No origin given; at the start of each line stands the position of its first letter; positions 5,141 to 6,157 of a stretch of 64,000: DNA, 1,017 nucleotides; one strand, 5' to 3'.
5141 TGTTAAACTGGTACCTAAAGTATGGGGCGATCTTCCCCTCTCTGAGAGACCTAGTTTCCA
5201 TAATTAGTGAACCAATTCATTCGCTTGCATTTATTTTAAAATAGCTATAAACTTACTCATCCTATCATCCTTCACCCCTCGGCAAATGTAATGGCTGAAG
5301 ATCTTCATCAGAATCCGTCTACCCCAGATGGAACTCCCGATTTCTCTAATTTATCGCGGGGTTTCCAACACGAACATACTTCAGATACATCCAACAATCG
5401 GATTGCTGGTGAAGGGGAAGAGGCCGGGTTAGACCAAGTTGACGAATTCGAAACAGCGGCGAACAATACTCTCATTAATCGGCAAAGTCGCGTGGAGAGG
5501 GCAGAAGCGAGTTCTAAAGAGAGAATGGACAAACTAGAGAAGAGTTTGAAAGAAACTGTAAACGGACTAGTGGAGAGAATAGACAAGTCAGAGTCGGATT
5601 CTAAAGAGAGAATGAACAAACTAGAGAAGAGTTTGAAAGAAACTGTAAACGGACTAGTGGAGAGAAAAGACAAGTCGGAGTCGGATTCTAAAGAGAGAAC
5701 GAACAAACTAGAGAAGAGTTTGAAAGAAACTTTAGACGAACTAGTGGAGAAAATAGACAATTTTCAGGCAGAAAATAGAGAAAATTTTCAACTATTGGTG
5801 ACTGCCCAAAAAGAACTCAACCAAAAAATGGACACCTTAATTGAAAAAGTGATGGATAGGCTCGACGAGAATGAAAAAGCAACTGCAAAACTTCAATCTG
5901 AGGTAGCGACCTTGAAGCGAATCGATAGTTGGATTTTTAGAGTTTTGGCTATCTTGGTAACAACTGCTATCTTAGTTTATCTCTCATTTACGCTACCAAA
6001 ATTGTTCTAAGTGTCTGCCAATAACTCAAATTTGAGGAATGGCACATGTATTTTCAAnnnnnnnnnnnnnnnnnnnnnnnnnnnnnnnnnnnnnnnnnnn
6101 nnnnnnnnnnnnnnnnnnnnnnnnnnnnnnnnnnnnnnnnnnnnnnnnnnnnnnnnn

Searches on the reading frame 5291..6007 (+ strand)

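Call 73: search_protein_families(library=pfam, proteins=[window:5291-6007:+], max_evalue=1)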
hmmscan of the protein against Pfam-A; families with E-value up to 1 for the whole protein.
window:5291-6007:+ (239 aa): 33 families (the best 25 are shown)
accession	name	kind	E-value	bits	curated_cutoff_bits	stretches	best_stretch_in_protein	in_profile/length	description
PF01442.23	Apolipoprotein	-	0.0051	17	90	1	66-168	88-187/190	Apolipoprotein A1/A4/E domain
PF04791.21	LMBR1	-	0.034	13.4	31.9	1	66-232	201-370/510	LMBR1-like membrane protein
PF17072.10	Spike_torovirin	-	0.043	12.2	35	1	137-188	914-965/1272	Torovirinae spike glycoprotein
PF04513.17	Baculo_PEP_C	-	0.045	14.2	38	2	49-118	35-104/140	Baculovirus polyhedron envelope protein, PEP, C terminus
PF12732.12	YtxH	-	0.056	14.3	37.5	0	105-155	31-70/71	YtxH-like protein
PF20652.3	Sec8_C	-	0.056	13.3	25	1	64-149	161-242/260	Exocyst complex component Sec8 C-terminal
PF25524.1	RSLD_CPSF6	-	0.065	13.9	27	1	88-140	35-87/96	CPSF6-like, RSLD domain, N-terminal region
PF25600.1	TRIM_CC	-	0.08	13.2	30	0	65-130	19-84/142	TRIM protein coiled-coil region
PF12887.12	SICA_alpha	-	0.097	12.9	23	0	69-107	20-54/185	SICA extracellular alpha domain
PF00122.25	E1-E2_ATPase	-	0.1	12.5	28.1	1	179-231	89-141/181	E1-E2 ATPase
PF08066.17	PMC2NT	-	0.12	13.5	23.3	0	102-157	23-84/91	PMC2NT (NUC016) domain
PF07464.16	ApoLp-III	-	0.15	12.6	36.3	1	58-159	39-140/146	Apolipophorin-III precursor (apoLp-III)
PF07889.17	DUF1664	-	0.16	12.4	34.6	0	70-151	41-120/124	Protein of unknown function (DUF1664)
PF20459.4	DUF6712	-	0.16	12.3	25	1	114-168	55-110/121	Family of unknown function (DUF6712)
PF06825.17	HSBP1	-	0.16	12.2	28.6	0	175-204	13-42/51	Heat shock factor binding protein 1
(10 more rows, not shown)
